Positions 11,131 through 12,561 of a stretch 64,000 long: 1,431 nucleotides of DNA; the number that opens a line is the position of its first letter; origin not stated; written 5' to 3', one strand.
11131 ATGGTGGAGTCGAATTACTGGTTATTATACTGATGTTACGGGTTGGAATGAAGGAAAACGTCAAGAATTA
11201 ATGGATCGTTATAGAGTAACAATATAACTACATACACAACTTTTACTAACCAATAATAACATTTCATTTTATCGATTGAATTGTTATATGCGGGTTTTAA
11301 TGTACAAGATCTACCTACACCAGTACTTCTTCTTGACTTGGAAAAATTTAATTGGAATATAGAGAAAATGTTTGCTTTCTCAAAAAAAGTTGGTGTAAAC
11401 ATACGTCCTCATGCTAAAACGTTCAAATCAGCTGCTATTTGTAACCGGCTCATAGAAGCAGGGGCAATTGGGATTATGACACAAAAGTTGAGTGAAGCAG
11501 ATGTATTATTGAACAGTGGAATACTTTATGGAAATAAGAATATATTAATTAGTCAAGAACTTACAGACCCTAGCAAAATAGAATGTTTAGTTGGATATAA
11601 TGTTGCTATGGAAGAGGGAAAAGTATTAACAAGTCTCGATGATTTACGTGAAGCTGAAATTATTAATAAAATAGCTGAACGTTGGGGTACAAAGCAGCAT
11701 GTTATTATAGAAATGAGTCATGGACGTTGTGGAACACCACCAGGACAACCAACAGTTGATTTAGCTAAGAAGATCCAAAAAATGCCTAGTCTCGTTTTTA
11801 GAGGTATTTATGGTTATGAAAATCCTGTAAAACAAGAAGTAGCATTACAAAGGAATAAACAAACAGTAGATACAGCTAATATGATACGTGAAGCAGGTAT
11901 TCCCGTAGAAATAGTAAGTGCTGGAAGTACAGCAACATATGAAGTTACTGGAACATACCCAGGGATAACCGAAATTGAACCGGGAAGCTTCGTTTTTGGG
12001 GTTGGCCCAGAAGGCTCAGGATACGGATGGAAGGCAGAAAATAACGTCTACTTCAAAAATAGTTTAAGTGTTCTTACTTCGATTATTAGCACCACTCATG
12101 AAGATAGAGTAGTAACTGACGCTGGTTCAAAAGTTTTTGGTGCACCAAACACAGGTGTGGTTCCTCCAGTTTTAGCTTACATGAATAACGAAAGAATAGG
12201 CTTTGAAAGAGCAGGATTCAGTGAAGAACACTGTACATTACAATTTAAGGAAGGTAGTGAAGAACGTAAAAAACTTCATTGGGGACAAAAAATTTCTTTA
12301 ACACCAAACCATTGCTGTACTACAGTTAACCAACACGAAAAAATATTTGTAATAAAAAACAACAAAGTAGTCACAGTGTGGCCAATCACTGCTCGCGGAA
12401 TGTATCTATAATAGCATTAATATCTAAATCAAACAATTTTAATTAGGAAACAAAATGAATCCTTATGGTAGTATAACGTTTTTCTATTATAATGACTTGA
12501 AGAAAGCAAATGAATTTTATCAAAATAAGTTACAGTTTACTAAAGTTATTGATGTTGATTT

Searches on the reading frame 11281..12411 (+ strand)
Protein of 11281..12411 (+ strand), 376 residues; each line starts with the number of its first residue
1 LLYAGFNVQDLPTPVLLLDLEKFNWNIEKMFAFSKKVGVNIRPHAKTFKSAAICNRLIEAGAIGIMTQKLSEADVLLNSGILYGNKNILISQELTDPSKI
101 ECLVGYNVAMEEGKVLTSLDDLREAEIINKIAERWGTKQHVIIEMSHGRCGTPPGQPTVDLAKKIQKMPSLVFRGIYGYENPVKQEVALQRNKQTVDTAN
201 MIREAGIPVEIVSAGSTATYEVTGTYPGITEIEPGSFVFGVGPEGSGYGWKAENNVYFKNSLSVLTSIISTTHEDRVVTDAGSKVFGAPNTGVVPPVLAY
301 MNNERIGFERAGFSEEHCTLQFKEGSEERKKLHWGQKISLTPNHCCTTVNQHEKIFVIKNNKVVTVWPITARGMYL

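Call 27: search_protein_families(library=pfam, proteins=[window:11281-12411:+], max_evalue=0.00001)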
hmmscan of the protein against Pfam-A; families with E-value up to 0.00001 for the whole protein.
window:11281-12411:+ (376 aa): 2 families
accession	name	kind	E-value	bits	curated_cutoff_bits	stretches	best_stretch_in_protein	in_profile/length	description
PF14031.13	D-ser_dehydrat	-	3.8e-18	66.3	22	1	261-358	1-97/97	Putative serine dehydratase domain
PF01168.26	Ala_racemase_N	-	1.6e-15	57.9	24.1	1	19-243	2-220/220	Alanine racemase, N-terminal domain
